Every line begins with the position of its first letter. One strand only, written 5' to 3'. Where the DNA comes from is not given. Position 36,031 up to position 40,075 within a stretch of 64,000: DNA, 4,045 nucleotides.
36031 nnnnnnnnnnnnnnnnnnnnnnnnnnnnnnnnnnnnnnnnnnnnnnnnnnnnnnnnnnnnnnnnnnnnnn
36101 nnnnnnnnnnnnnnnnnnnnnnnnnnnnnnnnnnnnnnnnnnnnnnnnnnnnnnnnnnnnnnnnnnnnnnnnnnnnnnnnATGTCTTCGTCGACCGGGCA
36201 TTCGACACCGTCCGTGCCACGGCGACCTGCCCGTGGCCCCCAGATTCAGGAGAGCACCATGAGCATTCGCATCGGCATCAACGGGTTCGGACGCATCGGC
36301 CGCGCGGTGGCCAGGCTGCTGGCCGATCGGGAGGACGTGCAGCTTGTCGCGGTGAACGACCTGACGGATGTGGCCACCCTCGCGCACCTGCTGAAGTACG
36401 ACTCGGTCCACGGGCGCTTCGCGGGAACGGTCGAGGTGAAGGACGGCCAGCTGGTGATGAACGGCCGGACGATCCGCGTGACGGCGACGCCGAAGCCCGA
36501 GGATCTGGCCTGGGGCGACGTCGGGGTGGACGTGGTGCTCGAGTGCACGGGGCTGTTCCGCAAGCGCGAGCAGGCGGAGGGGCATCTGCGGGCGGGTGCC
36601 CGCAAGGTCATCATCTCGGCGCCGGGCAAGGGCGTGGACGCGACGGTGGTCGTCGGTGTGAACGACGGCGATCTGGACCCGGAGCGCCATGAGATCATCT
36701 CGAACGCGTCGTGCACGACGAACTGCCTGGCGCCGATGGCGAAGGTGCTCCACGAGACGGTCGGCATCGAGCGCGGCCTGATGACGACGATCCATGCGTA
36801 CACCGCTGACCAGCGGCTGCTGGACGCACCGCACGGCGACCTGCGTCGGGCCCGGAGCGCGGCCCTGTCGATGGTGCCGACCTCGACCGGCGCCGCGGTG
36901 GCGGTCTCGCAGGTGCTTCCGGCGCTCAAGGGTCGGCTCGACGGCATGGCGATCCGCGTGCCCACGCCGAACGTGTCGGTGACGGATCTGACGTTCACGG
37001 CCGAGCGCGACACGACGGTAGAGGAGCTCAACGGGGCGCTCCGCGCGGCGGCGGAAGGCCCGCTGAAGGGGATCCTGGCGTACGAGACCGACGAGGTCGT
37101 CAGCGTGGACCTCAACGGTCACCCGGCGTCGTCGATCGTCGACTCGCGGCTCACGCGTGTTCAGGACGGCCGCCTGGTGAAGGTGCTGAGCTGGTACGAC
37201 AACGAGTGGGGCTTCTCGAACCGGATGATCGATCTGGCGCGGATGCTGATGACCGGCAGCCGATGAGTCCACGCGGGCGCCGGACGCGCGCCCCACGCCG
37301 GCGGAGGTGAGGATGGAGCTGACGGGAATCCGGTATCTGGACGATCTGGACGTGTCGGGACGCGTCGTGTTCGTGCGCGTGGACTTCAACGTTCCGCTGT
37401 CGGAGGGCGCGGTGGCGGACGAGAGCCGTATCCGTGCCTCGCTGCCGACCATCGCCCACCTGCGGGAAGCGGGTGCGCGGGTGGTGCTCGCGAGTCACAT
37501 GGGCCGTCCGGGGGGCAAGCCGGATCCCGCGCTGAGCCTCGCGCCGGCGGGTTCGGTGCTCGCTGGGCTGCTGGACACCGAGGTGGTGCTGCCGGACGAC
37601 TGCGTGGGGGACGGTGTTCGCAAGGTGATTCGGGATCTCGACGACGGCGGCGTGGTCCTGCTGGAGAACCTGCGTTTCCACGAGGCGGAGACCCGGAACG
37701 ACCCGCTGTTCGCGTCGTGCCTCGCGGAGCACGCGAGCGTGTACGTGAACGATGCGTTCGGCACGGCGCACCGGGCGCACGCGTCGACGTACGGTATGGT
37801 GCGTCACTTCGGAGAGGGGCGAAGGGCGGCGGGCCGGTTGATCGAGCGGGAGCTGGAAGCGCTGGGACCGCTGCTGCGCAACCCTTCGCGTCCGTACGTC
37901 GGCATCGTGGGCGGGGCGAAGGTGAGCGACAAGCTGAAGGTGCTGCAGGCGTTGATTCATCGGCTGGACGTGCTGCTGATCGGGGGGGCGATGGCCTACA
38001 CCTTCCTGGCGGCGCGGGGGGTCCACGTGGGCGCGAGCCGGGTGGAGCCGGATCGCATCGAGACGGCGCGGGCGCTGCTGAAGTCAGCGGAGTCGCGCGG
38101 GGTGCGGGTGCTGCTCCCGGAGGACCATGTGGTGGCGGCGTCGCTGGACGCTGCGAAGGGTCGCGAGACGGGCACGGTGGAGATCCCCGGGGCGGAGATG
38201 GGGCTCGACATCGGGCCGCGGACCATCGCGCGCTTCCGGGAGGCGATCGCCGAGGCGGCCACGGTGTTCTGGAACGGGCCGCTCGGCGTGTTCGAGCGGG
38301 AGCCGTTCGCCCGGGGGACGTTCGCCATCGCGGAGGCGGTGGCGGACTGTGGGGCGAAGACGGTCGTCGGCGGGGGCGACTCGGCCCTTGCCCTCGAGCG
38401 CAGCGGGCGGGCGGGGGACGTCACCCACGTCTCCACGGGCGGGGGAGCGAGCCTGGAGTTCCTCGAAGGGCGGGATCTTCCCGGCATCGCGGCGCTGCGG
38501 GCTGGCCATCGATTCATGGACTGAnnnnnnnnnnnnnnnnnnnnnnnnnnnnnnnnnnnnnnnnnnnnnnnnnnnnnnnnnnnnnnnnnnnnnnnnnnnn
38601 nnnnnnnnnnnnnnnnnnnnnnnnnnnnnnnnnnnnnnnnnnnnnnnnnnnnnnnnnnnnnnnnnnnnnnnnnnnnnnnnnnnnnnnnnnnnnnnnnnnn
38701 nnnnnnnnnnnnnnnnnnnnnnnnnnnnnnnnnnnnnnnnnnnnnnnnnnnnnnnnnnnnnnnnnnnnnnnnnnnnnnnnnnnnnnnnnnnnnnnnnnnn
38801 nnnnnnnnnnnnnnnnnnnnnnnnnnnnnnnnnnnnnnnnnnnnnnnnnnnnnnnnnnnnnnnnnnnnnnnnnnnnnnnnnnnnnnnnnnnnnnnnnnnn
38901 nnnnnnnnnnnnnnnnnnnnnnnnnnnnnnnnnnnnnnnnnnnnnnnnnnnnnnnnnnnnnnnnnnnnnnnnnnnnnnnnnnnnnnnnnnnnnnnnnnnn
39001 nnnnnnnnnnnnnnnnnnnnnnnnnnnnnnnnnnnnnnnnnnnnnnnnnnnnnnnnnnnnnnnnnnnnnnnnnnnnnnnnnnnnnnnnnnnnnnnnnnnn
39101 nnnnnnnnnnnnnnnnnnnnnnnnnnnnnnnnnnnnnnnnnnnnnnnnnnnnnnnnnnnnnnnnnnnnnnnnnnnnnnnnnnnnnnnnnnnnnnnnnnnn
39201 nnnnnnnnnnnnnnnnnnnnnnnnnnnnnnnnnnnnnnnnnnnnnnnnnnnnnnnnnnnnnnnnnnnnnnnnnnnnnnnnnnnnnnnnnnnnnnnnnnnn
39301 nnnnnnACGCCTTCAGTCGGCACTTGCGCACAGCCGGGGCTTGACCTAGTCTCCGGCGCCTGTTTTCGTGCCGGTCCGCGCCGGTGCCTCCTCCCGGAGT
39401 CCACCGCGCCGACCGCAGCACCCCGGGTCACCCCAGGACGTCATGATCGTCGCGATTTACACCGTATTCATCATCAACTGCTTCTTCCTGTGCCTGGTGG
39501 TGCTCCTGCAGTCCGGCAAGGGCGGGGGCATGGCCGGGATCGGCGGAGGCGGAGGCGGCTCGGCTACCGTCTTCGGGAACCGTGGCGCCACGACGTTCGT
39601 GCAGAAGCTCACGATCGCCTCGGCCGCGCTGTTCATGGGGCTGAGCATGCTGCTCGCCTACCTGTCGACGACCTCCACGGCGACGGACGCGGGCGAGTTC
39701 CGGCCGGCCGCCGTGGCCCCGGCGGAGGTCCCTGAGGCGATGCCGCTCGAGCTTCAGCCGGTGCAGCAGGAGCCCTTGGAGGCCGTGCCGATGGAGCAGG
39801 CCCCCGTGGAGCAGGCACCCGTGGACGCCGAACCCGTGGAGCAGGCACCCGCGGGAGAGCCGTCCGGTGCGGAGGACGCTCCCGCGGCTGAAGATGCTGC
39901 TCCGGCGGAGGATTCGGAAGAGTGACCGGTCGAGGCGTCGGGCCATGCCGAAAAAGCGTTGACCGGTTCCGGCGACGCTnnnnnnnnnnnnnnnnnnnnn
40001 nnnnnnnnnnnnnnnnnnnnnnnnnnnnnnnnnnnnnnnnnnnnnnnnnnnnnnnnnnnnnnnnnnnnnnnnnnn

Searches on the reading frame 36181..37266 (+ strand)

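Call 51: search_protein_families(library=pfam, proteins=[window:36181-37266:+], max_evalue=0.0001)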
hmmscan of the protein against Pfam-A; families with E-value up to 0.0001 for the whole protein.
window:36181-37266:+ (361 aa): 2 families
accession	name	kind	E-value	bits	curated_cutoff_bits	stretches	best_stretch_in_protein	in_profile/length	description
PF02800.25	Gp_dh_C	-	1.4e-65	220.2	24.4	1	183-339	1-158/158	Glyceraldehyde 3-phosphate dehydrogenase, C-terminal domain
PF00044.30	Gp_dh_N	-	6.5e-40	135.9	31.7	1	29-128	1-100/101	Glyceraldehyde 3-phosphate dehydrogenase, NAD binding domain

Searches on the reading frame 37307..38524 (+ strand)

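Call 51: search_protein_families(library=pfam, proteins=[window:37307-38524:+], max_evalue=0.0001)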
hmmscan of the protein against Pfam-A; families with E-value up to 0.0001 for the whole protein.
window:37307-38524:+ (405 aa): 1 family
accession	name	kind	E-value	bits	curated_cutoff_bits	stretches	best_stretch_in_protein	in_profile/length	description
PF00162.24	PGK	-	5.4e-142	473.7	27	1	11-389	1-379/379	Phosphoglycerate kinase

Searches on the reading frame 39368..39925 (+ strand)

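Call 51: search_protein_families(library=pfam, proteins=[window:39368-39925:+], max_evalue=0.0001)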
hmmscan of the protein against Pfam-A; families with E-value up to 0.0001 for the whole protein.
window:39368-39925:+ (185 aa): 1 family
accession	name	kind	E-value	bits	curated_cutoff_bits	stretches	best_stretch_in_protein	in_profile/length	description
PF03840.19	SecG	-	1.3e-18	67.3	29.2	1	30-99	2-70/70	Preprotein translocase SecG subunit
